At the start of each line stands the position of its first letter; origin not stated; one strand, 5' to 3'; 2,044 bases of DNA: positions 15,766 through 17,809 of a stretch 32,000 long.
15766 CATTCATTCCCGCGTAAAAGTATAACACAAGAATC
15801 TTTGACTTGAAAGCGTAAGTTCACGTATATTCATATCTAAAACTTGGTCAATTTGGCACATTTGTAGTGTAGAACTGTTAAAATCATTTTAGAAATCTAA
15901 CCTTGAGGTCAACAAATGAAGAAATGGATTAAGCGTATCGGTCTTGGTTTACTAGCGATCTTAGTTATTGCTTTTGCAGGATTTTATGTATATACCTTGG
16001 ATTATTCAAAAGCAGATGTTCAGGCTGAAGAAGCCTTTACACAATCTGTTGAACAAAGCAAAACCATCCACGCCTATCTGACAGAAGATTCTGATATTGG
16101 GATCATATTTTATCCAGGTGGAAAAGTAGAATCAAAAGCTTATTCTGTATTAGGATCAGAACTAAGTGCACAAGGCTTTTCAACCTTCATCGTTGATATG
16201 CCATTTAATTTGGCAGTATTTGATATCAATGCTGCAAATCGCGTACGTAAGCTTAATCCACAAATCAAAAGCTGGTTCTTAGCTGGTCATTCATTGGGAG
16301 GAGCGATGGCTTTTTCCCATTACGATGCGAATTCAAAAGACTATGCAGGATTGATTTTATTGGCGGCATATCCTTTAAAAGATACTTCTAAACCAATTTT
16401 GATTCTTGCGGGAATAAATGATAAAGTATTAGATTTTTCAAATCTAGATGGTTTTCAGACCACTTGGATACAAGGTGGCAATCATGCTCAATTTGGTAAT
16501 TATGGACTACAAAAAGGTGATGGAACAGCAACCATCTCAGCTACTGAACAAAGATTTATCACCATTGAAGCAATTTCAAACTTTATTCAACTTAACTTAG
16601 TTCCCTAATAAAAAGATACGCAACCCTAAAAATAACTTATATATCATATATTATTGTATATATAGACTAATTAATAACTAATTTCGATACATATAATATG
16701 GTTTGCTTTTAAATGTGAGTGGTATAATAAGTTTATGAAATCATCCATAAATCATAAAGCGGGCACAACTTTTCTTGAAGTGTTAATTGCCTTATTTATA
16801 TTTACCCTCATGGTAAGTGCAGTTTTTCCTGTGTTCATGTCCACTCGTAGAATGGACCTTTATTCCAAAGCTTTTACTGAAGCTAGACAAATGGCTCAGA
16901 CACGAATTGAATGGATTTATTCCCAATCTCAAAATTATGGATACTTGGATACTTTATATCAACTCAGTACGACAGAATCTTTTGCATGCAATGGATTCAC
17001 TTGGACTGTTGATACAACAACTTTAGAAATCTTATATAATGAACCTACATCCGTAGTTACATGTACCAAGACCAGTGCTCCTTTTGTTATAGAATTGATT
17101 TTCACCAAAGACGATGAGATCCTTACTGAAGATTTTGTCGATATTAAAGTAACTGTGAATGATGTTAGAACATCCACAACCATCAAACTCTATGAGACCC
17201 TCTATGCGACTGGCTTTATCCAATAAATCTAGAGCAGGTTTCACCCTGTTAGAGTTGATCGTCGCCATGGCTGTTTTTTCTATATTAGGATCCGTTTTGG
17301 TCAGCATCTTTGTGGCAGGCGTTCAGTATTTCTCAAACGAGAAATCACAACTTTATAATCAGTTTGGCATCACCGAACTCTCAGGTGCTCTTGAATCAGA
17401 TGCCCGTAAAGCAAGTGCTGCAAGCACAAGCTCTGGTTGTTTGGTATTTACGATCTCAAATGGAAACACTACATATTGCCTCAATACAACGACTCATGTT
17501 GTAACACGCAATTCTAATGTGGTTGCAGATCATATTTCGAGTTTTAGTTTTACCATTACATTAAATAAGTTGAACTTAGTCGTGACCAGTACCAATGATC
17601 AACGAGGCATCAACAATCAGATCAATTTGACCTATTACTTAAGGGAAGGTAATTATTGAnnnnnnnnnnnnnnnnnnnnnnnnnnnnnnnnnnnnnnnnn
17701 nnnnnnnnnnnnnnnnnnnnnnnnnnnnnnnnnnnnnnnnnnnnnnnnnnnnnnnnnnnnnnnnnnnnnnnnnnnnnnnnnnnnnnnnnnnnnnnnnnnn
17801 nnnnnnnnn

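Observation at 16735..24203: Compact type IV filament operon with atypical order and composition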

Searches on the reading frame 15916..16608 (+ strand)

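Call 6: search_protein_families(library=pfam, proteins=[window:15916-16608:+], max_evalue=0.001)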
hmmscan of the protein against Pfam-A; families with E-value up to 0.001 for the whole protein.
window:15916-16608:+ (230 aa): 3 families
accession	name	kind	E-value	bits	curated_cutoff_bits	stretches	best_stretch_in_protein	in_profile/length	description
PF12695.13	Abhydrolase_5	-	1e-42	146.2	27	1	62-213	1-163/164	Alpha/beta hydrolase family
PF12146.15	Hydrolase_4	-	1.7e-09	37.8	27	1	66-151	10-109/239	Serine aminopeptidase, S33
PF20408.4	Abhydrolase_11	-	3.2e-05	24.2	27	1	106-160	64-115/193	Alpha/beta hydrolase domain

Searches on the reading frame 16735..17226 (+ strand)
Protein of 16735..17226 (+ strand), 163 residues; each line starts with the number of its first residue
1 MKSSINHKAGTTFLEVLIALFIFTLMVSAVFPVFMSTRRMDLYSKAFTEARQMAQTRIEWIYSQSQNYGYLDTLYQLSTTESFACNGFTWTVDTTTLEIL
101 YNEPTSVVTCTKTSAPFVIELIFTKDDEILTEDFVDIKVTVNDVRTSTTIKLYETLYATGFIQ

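Call 4: search_protein_families(library=pfam, proteins=[window:16735-17226:+], max_evalue=1)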
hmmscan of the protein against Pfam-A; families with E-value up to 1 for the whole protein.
window:16735-17226:+ (163 aa): 3 families
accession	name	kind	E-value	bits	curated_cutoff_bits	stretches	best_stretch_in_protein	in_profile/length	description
PF07963.17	N_methyl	-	0.0023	17.9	21.2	1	6-31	2-27/27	Prokaryotic N-terminal methylation motif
PF01010.25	Proton_antipo_C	-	0.0024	18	26.8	1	18-81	165-230/243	NADH-dehyrogenase subunit F, TMs, (complex I) C-terminus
PF13789.11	DUF4181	-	0.031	15.2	25.4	1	16-73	36-94/108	Domain of unknown function (DUF4181)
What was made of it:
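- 16735..17226 (+): g1: prepilin of 163 aa (KAG|TTFLE, Glu5 present). It is the ortholog of sister-clade p1 and looks like a GspI/PilV/ComGE-type minor pilin. N_methyl E 0.0023, below cut-off (call 4).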

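Call 13: search_protein_families(library=ncbifam, proteins=[window:16735-17226:+], max_evalue=0.1)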
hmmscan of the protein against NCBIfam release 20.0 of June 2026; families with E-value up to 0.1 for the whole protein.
window:16735-17226:+ (163 aa): 10 families
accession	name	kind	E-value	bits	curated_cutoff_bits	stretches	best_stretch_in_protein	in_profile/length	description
NF041013.1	T4P_ComGE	equivalog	4e-06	26.8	49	1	9-59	4-54/83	competence type IV pilus minor pilin ComGE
TIGR02523.1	type_IV_pilV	equivalog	0.0018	18.8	52.2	1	9-70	2-63/139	type IV pilus modification protein PilV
NF038303.1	EPS_HpsB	equivalog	0.0031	17.5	150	1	8-113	2-105/211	hormogonium polysaccharide secretion pseudopilin HpsB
NF041002.1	pilin_ComGF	equivalog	0.0052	17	80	1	10-47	3-40/139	competence type IV pilus minor pilin ComGF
NF041014.1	pilin_ComGG_2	equivalog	0.009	16.6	40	1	8-66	4-61/101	competence type IV pilus minor pilin ComGG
NF002841.0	PRK03080.1-2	equivalog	0.029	13.3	477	1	54-127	111-186/389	phosphoserine transaminase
TIGR01707.1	gspI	equivalog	0.038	14.5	44.35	1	10-34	1-25/101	type II secretion system minor pseudopilin GspI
TIGR04423.1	casT3_TIGR04423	equivalog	0.045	14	40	1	85-128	3-48/124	TIGR04423 family type III CRISPR-associated protein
TIGR01710.1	typeII_sec_gspG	equivalog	0.062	13.3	88.85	1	10-49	2-41/134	type II secretion system major pseudopilin GspG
TIGR01711.1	gspJ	equivalog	0.069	12.9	64.85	1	9-46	1-38/192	type II secretion system minor pseudopilin GspJ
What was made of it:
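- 16735..17226 (+): ComGE E 4e-6 and PilV E 0.002, both below cut-off (call 13).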

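Call 56: search_solved_structures(query=window:16735-17223:+, max_evalue=1)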
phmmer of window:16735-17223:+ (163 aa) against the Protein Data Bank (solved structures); distinct sequences matched with E-value up to 1: 2.
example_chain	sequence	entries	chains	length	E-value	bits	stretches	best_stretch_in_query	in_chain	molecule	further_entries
9egp_A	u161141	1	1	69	0.0049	20.3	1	4-68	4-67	Geopilin domain 1 protein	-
7tgg_A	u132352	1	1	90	0.071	16.5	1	4-68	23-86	Geopilin domain 1 protein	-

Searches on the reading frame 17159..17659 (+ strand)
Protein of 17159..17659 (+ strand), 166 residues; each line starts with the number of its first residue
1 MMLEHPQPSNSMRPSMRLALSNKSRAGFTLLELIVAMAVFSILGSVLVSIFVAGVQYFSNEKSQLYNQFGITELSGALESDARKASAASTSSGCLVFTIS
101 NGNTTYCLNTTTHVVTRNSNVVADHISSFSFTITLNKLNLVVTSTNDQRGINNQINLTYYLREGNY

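Call 4: search_protein_families(library=pfam, proteins=[window:17159-17659:+], max_evalue=1)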
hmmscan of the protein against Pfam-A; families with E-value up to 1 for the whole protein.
window:17159-17659:+ (166 aa): 1 family
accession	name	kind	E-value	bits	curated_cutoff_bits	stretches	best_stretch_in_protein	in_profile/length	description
PF07963.17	N_methyl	-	1.5e-07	31.1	21.2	1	23-47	2-26/27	Prokaryotic N-terminal methylation motif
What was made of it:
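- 17192..17659 (+): g2: prepilin of about 151-155 aa (RAG|FTLLE). It is the ortholog of sister-clade p2 and looks like a ComGF/GspJ-type minor pilin. The start is ATG 17192 or 17204, and both Met codons are conserved. N_methyl E 1.5e-7 (call 4).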

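Call 13: search_protein_families(library=ncbifam, proteins=[window:17192-17659:+], max_evalue=0.1)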
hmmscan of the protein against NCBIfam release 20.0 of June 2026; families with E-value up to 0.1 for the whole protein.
window:17192-17659:+ (155 aa): 14 families
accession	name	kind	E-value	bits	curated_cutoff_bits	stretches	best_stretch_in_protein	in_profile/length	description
TIGR02532.1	IV_pilin_GFxxxE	domain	3.9e-06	26.5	16.3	1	14-36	1-23/24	prepilin-type N-terminal cleavage/methylation domain-containing protein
NF041002.1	pilin_ComGF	equivalog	3.4e-05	24.1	80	1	15-137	2-130/139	competence type IV pilus minor pilin ComGF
NF041013.1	T4P_ComGE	equivalog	0.00012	22.1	49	1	15-42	4-31/83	competence type IV pilus minor pilin ComGE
TIGR02599.1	TIGR02599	subfamily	0.00028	20.2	256.5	1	16-78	1-60/361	Verru_Chthon cassette protein C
TIGR01707.1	gspI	equivalog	0.0013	19.2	44.35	1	16-36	1-21/101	type II secretion system minor pseudopilin GspI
NF007862.0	PRK10574.1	equivalog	0.0022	18.1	138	1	13-38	3-28/145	prepilin peptidase-dependent pilin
NF007848.0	PRK10557.1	equivalog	0.004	16.5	120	1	9-38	5-34/192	prepilin peptidase-dependent protein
NF007800.0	PRK10506.1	equivalog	0.0048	16.7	158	1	11-35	5-29/163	prepilin peptidase-dependent protein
TIGR01711.1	gspJ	equivalog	0.0066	16.3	64.85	1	15-39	1-25/192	type II secretion system minor pseudopilin GspJ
TIGR01708.2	typeII_sec_gspH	equivalog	0.013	15.5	80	1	15-60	2-49/169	type II secretion system minor pseudopilin GspH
NF041775.1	typeIV_PilA_Myxo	equivalog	0.042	13.8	400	1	5-42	1-38/214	type IV pilin protein PilA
NF040999.1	pilin_ComGC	equivalog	0.05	13.8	75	0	15-32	2-19/84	competence type IV pilus major pilin ComGC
TIGR01710.1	typeII_sec_gspG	equivalog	0.069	13.2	88.85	0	16-43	2-29/134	type II secretion system major pseudopilin GspG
NF007660.0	PRK10332.1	equivalog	0.07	13.6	86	0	10-86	4-84/107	prepilin-type N-terminal cleavage/methylation domain-containing protein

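Call 55: search_solved_structures(query=window:17204-17656:+, max_evalue=1)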
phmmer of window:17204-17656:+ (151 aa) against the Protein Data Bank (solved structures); distinct sequences matched with E-value up to 1: 10.
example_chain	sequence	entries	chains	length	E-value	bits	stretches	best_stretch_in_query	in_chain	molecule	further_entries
9egp_A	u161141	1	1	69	0.011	19.2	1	8-46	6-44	Geopilin domain 1 protein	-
7tgg_A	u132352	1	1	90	0.015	18.7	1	8-51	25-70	Geopilin domain 1 protein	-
9laa_A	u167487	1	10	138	0.21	15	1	5-36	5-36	Type IV pilin protein PilA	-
6tj3_A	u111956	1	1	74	0.3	14.5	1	107-147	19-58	PfELC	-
6tj4_A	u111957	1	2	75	0.31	14.4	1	107-147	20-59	PfELC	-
7t80_A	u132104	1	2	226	0.67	13.4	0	72-120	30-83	Cadherin-23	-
7txi_A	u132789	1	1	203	0.77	13.2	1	9-78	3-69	Probable flagellin 1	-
6ycx_F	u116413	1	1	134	0.93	12.9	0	107-147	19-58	Uncharacterized protein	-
6ycx_G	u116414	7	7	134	0.93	12.9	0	107-147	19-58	Uncharacterized protein | Myosin essential light chain ELC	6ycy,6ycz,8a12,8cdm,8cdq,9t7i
6zn3_A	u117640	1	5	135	0.95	12.9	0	107-147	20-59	Myosin essential light chain ELC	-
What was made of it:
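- Tried and rejected: Only the N-terminal helix matched, to geopilins (calls 55, 56).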

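Call 61: predict_structure(protein=window:17204-17656:+)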
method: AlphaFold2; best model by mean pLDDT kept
length: 151 residues; sequences in the alignment: 1
mean_pLDDT: 49.7   pTM: 0.26
mean pLDDT of the five models: 49.7, 47.0, 46.4, 45.9, 42.4
residues with pLDDT >= 90: 19; 70-90: 12; 50-70: 17; < 50: 103
segments of 3 or more residues with pLDDT < 50: 48-81, 83-90, 94-151
pLDDT, mean of each block of 10 residues (from residue 1): 55 81 94 92 61 37 27 36 43 47 40 35 36 33 32 27
secondary structure, 60 per line:
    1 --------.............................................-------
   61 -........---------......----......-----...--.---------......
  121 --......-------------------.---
elements in order: H9-53 H62-69 E79-84 E89-94 E100-102 E115-120 E123-128
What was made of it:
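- Tried and rejected: Single-sequence AlphaFold2 gave pLDDT 49.7, which is unusable (call 61).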
